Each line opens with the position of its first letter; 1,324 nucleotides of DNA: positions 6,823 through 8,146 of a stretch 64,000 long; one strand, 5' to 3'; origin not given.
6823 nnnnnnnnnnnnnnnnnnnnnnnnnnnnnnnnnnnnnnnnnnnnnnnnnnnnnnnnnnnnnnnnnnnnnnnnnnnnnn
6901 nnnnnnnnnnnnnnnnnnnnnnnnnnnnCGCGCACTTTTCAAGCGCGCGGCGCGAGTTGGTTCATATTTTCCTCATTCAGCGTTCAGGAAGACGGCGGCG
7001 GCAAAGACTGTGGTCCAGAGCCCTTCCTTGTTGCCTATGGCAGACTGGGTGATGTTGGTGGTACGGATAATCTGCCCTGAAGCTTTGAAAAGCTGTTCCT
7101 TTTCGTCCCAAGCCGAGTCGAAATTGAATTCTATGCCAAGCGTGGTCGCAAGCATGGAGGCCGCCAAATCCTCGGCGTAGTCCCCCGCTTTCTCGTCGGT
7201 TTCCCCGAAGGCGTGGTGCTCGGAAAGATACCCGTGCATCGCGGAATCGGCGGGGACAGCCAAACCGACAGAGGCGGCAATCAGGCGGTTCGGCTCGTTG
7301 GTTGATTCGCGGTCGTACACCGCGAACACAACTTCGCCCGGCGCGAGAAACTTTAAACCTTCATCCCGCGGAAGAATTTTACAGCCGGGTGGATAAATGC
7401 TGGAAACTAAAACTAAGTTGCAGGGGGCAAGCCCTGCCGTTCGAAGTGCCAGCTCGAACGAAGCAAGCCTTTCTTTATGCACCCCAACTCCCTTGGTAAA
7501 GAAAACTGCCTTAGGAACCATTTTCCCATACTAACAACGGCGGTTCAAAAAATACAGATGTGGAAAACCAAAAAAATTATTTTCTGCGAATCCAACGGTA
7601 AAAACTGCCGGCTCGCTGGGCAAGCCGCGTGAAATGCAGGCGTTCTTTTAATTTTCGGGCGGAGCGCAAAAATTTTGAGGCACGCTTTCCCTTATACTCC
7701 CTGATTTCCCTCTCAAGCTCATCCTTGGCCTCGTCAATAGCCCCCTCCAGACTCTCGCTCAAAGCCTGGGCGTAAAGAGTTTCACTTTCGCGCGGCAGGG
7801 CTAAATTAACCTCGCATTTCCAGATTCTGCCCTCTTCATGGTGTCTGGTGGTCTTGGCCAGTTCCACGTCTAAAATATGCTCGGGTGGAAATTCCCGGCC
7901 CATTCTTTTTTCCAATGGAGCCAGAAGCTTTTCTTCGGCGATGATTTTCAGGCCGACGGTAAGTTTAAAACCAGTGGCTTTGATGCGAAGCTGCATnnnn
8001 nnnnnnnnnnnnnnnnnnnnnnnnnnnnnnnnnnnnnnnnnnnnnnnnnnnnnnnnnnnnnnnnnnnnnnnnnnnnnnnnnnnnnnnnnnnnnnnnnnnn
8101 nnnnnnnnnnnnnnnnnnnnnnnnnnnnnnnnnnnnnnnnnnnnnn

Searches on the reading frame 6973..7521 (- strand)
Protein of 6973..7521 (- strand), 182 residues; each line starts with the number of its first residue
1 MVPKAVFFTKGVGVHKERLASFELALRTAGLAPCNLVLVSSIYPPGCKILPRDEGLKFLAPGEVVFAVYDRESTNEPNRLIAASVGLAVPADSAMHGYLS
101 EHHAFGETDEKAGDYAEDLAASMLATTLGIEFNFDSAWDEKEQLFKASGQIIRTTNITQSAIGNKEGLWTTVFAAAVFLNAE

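Call 9: search_protein_families(library=pfam, proteins=[window:6973-7521:-])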
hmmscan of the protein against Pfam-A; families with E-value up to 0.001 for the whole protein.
window:6973-7521:- (182 aa): 1 family
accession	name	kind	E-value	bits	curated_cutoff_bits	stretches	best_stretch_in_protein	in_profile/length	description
PF01862.21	PvlArgDC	-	8.1e-58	195.3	22.7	1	2-178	1-160/161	Pyruvoyl-dependent arginine decarboxylase (PvlArgDC)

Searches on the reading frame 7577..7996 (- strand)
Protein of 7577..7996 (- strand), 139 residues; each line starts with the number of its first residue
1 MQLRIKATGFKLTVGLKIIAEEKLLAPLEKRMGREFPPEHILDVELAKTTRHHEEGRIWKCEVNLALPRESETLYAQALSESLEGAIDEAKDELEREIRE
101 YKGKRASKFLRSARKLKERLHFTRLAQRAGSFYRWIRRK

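Call 9: search_protein_families(library=pfam, proteins=[window:7577-7996:-])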
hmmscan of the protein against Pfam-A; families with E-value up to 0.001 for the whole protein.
window:7577-7996:- (139 aa): 1 family
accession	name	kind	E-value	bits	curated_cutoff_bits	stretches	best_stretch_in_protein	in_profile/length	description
PF02482.25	Ribosomal_S30AE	-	2.1e-10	41.6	23.7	1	4-105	2-87/88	Sigma 54 modulation protein / S30EA ribosomal protein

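Call 10: find_related_loci(query=window:7577-7996:-, collection=genome_contigs, flank=3000)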
Query window:7577-7996:- (139 aa) in genome_contigs; peptide patterns used: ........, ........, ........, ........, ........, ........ (x = any residue, [..] = any of these).
224 stretches matched a pattern; 3 encode a relative of the query (tblastn E <= 1e-3); 3 distinct loci.
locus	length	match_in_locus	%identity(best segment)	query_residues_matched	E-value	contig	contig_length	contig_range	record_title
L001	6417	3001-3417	69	1-139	3e-64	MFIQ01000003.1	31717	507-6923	MAG: Candidatus Giovannonibacteria bacterium RIFCSPLOWO2_12_FULL_44_15 rifcsplowo2_12_scaffold_1275, whole genome shotgu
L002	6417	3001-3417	69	1-139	2e-63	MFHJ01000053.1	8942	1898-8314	MAG: Candidatus Giovannonibacteria bacterium RIFCSPHIGHO2_02_43_16 rifcsphigho2_02_sub10_scaffold_991, whole genome shot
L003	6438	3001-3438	68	1-139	1e-63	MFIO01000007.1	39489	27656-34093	MAG: Candidatus Giovannonibacteria bacterium RIFCSPLOWO2_12_FULL_43_11c rifcsplowo2_12_scaffold_1591, whole genome shotg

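Call 11: find_homologous_proteins(query=window:7577-7996:-)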
Query window:7577-7996:- (139 aa): 26 proteins with E <= 0.001 among 91 candidates.
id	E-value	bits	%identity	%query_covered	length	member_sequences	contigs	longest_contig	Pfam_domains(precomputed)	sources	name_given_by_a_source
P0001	1.8e-82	292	99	100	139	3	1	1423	PF02482.26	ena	-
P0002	1.7e-73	263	90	100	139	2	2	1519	PF02482.26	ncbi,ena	ncbi:MAG: HPF/RaiA family ribosome-associated protein [Patescibacteria group bacterium]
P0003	9.9e-67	241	82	100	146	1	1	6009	PF02482.26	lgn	-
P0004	9.9e-56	205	69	100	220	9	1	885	PF02482.26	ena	-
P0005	9.9e-55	202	68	100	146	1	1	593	PF02482.26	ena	-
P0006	4.3e-54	200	65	99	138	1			PF02482.26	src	-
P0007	2.8e-52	194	66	100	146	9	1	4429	PF02482.26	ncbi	-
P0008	1.6e-51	192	63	100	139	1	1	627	PF02482.26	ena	-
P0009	3.2e-51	191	63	100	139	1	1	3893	PF02482.26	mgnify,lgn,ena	mgnify:FL=1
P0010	2.1e-50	188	64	100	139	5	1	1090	PF02482.26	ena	-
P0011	5.6e-49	184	72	83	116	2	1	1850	-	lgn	-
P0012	5.8e-49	184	60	100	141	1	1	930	PF02482.26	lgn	-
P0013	7.9e-48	180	68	89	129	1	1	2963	PF02482.26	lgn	-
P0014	2.8e-47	178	60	100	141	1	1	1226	PF02482.26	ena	-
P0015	4.0e-47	178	60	100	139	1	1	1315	PF02482.26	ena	-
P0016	9.8e-47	176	58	100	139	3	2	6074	PF02482.26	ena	-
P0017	3.2e-46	175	60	100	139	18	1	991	PF02482.26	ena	-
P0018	5.1e-46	174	59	100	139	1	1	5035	PF02482.26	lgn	-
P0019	8.1e-46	173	60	100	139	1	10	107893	PF02482.26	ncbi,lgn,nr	ncbi:HPF/RaiA family ribosome-associated protein [Candidatus Giovannonibacteria bacterium]|nr:HPF/Ra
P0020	1.1e-44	170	67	87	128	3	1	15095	-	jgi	-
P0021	1.8e-44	169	69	83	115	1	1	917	PF02482.26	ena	-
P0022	7.1e-44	167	57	99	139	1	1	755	PF02482.26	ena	-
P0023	2.6e-42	162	59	96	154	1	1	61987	PF02482.26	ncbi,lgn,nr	ncbi:MAG: HPF/RaiA family ribosome-associated protein [bacterium]|nr:HPF/RaiA family ribosome-associ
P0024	2.1e-40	156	53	100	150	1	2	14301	PF02482.26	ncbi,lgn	-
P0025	7.2e-38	148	58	85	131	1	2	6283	PF02482.26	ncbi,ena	-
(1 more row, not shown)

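Call 16: find_encoding_contigs(protein=P0019, flank=1500, max_places=4)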
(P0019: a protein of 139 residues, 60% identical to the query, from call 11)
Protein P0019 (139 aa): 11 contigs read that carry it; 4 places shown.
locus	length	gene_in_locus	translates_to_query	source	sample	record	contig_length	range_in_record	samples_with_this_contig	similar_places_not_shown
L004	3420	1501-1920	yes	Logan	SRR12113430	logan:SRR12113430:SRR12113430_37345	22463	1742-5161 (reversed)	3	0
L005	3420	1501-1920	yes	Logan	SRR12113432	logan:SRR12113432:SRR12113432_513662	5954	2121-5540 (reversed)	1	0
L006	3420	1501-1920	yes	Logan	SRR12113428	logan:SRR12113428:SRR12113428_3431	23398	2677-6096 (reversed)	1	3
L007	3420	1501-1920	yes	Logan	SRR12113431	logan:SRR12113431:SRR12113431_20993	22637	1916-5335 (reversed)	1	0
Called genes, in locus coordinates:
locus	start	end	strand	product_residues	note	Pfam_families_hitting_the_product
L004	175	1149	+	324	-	PF01565:FAD_binding_4, PF02873:MurB_C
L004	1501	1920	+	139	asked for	PF02482:Ribosomal_S30AE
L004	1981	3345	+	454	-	PF02784:Orn_Arg_deC_N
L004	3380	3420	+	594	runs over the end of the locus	?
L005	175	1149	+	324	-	PF01565:FAD_binding_4, PF02873:MurB_C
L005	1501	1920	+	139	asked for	PF02482:Ribosomal_S30AE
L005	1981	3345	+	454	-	PF02784:Orn_Arg_deC_N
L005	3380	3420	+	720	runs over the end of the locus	?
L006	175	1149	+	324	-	PF01565:FAD_binding_4, PF02873:MurB_C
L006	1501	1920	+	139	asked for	PF02482:Ribosomal_S30AE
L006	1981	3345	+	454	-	PF02784:Orn_Arg_deC_N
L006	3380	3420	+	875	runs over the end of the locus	PF07517:SecA_DEAD, PF01043:SecA_PP_bind, PF21090:P-loop_SecA, PF07516:SecA_SW, PF02810:SEC-C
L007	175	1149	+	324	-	PF01565:FAD_binding_4, PF02873:MurB_C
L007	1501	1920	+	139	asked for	PF02482:Ribosomal_S30AE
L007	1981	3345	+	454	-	PF02784:Orn_Arg_deC_N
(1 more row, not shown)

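Call 17: find_encoding_contigs(protein=P0023, flank=1500, max_places=3)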
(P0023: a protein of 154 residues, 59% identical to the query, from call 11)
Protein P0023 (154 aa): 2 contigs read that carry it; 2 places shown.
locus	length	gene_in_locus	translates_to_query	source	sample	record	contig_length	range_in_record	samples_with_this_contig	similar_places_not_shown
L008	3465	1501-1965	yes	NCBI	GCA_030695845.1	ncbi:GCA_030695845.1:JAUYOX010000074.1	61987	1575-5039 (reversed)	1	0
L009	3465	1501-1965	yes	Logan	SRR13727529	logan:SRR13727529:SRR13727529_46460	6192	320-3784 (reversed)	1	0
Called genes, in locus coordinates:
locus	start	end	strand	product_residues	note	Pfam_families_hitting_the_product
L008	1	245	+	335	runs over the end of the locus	PF01073:3Beta_HSD (weak), PF01370:Epimerase, PF02719:Polysacc_synt_2 (weak), PF04321:RmlD_sub_bind (weak), PF07993:NAD_binding_4 (faint), PF16363:GDP_Man_Dehyd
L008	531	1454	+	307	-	PF01565:FAD_binding_4, PF02873:MurB_C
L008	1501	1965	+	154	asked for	PF02482:Ribosomal_S30AE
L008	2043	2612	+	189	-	PF01862:PvlArgDC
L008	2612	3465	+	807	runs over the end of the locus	PF07517:SecA_DEAD, PF01043:SecA_PP_bind, PF21090:P-loop_SecA, PF07516:SecA_SW, PF02810:SEC-C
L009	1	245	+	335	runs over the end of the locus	PF01073:3Beta_HSD (weak), PF01370:Epimerase, PF02719:Polysacc_synt_2 (weak), PF04321:RmlD_sub_bind (weak), PF07993:NAD_binding_4 (faint), PF16363:GDP_Man_Dehyd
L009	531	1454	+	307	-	PF01565:FAD_binding_4, PF02873:MurB_C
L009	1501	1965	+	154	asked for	PF02482:Ribosomal_S30AE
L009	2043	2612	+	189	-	PF01862:PvlArgDC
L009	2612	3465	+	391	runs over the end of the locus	?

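Call 18: find_encoding_contigs(protein=P0024, flank=1500, max_places=3)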
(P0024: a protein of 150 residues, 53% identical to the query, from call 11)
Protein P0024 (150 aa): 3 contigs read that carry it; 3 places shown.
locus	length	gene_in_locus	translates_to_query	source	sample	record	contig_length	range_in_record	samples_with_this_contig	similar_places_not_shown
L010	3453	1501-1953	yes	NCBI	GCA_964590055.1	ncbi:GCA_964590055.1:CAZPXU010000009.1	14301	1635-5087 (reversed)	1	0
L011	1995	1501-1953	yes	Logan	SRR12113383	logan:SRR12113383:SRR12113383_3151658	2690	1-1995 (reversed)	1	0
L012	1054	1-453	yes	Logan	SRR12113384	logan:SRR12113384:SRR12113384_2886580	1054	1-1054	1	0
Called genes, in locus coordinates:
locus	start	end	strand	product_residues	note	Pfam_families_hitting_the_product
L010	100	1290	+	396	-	PF01565:FAD_binding_4, PF02873:MurB_C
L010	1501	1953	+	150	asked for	PF02482:Ribosomal_S30AE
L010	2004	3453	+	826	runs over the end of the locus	PF07517:SecA_DEAD, PF01043:SecA_PP_bind, PF21090:P-loop_SecA, PF07516:SecA_SW, PF02810:SEC-C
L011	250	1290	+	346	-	PF01565:FAD_binding_4, PF02873:MurB_C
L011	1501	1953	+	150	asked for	PF02482:Ribosomal_S30AE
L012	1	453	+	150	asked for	PF02482:Ribosomal_S30AE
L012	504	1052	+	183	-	?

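Call 22: find_related_loci(query=window:7577-7996:-, collection=metagenome_contigs, flank=1500)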
Query window:7577-7996:- (139 aa) in metagenome_contigs; peptide patterns used: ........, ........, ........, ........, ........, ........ (x = any residue, [..] = any of these).
387 stretches matched a pattern; 9 encode a relative of the query (tblastn E <= 1e-3); 9 distinct loci.
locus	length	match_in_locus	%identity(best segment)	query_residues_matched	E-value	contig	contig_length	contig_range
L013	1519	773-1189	90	1-139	2e-85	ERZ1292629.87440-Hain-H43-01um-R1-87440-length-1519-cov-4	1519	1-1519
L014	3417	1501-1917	69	1-139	4e-64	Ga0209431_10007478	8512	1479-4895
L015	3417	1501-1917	69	1-139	4e-64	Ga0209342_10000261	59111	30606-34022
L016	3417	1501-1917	69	1-139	2e-63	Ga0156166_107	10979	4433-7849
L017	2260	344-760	69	1-139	2e-63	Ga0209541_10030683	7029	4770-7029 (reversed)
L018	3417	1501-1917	69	1-139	2e-63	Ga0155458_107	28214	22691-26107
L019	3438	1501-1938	68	1-139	2e-63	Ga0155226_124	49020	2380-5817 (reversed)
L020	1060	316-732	64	1-139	1e-60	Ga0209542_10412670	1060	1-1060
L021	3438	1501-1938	68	1-139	2e-63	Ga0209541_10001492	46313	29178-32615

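Call 23: find_encoding_contigs(protein=P0003, flank=1500, max_places=2)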
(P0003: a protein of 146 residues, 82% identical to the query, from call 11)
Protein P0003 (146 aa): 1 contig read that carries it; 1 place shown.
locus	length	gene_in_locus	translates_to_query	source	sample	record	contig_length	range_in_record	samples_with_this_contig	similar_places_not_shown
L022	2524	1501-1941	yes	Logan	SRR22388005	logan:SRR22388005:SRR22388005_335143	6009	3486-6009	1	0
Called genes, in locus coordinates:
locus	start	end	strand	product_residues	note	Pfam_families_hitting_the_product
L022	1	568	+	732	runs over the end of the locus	PF04932:Wzy_C, PF24575:TPR_Slam (faint), PF12895:ANAPC3 (weak), PF13181:TPR_8 (weak), PF23914:TPR_CcmH_CycH (weak), PF13414:TPR_11 (weak), PF14559:TPR_19, PF13432:TPR_16 (weak), +12 more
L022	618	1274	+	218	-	PF02397:Bac_transf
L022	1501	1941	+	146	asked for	PF02482:Ribosomal_S30AE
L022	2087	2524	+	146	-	?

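Call 24: find_encoding_contigs(protein=P0007, flank=1500, max_places=2)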
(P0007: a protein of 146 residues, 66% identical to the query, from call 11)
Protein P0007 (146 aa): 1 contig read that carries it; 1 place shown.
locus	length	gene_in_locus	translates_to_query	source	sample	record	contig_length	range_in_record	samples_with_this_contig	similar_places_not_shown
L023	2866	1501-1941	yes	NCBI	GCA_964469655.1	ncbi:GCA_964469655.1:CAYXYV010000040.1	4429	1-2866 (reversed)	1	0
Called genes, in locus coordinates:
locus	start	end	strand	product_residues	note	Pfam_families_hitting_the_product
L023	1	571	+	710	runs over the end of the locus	?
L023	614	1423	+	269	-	-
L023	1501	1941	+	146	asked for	PF02482:Ribosomal_S30AE (weak)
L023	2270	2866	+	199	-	?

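Call 25: find_encoding_contigs(protein=P0009, flank=1500, max_places=2)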
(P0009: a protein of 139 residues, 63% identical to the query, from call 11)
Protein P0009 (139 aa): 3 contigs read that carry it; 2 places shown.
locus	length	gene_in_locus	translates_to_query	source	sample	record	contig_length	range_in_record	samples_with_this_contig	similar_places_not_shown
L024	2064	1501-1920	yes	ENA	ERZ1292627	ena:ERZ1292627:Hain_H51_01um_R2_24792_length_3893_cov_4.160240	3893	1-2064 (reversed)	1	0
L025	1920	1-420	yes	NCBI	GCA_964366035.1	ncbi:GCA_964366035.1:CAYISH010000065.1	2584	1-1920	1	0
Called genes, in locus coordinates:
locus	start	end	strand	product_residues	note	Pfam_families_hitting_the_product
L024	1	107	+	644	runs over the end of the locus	?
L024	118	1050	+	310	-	PF01565:FAD_binding_4, PF02873:MurB_C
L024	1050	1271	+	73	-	-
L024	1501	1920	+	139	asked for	PF02482:Ribosomal_S30AE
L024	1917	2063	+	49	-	?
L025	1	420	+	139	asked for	PF02482:Ribosomal_S30AE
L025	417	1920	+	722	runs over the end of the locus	?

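Call 26: find_encoding_contigs(protein=P0020, flank=1500, max_places=2)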
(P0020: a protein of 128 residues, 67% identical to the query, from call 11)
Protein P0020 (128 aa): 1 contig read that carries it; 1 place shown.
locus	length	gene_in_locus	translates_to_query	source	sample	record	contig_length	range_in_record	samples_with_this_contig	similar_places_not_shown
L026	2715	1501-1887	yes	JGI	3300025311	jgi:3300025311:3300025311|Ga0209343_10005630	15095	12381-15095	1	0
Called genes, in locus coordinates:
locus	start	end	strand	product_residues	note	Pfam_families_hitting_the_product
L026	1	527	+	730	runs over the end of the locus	PF04932:Wzy_C, PF12895:ANAPC3 (faint), PF13371:TPR_9 (faint), PF00515:TPR_1 (faint), PF07719:TPR_2 (faint), PF13424:TPR_12 (weak), PF23914:TPR_CcmH_CycH (weak), PF14559:TPR_19 (weak), +6 more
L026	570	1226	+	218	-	PF02397:Bac_transf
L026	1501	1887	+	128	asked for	-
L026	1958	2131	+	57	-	-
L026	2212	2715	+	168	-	?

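Call 29: find_encoding_contigs(protein=P0013, flank=1500, max_places=2)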
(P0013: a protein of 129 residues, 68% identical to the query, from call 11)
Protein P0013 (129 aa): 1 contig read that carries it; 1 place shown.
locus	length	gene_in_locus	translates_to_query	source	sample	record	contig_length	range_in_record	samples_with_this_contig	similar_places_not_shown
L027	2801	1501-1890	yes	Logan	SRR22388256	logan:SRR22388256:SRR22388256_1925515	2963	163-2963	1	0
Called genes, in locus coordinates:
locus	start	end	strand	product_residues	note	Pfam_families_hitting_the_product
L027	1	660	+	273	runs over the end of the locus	?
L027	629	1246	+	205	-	PF02397:Bac_transf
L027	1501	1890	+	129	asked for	PF02482:Ribosomal_S30AE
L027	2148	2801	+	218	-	?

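Call 30: find_encoding_contigs(protein=P0011, flank=1500, max_places=2)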
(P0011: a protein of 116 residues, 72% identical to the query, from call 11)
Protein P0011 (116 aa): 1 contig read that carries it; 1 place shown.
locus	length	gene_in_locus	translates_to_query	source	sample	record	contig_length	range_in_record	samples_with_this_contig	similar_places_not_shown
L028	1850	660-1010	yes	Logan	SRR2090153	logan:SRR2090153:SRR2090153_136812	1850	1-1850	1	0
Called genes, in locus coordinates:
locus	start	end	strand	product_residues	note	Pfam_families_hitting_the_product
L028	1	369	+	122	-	?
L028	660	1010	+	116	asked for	-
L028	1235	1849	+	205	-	?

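Call 31: find_encoding_contigs(protein=P0021, flank=1500, max_places=2)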
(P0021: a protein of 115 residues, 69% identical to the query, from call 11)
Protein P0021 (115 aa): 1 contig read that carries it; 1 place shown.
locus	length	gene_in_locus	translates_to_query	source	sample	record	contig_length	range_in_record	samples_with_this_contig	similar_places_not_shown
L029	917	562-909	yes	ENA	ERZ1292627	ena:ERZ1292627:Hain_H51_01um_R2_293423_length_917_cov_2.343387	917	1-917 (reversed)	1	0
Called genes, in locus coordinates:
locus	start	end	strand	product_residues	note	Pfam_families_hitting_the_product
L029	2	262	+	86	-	?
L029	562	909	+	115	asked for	PF02482:Ribosomal_S30AE (weak)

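Call 32: find_encoding_contigs(protein=P0005, flank=1500, max_places=2)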
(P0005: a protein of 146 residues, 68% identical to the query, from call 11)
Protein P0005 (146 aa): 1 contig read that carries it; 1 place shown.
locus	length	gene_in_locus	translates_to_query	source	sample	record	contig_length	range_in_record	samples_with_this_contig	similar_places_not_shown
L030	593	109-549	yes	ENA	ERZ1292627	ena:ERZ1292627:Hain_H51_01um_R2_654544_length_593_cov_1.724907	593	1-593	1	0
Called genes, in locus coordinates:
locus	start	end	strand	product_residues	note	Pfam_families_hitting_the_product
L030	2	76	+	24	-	?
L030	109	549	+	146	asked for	PF02482:Ribosomal_S30AE (weak)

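Call 52: find_encoding_contigs(protein=P0025, flank=3000, max_places=3)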
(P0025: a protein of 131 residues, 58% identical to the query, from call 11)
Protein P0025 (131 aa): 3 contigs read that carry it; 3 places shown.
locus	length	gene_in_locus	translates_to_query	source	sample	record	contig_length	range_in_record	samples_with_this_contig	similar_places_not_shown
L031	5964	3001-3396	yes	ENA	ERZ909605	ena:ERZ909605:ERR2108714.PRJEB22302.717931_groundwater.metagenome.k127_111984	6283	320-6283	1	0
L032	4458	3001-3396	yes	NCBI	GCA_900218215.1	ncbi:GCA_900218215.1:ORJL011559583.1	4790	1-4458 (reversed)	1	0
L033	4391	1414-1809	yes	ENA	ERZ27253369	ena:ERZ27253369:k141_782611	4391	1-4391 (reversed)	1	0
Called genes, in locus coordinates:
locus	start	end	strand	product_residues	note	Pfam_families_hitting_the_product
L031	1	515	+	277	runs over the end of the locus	?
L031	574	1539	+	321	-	PF01370:Epimerase, PF16363:GDP_Man_Dehyd (weak)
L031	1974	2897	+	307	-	PF01565:FAD_binding_4, PF02873:MurB_C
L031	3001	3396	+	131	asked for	PF02482:Ribosomal_S30AE (weak)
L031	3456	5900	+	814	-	PF07517:SecA_DEAD, PF01043:SecA_PP_bind, PF21090:P-loop_SecA, PF07516:SecA_SW, PF02810:SEC-C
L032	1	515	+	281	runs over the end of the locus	?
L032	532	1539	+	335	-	PF01370:Epimerase, PF07993:NAD_binding_4 (faint), PF16363:GDP_Man_Dehyd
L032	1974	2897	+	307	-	PF01565:FAD_binding_4, PF02873:MurB_C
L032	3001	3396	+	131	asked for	PF02482:Ribosomal_S30AE (weak)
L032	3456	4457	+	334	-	?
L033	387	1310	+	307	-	PF01565:FAD_binding_4, PF02873:MurB_C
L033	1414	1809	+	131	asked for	PF02482:Ribosomal_S30AE (weak)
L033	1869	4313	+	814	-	PF07517:SecA_DEAD, PF01043:SecA_PP_bind, PF21090:P-loop_SecA, PF07516:SecA_SW, PF02810:SEC-C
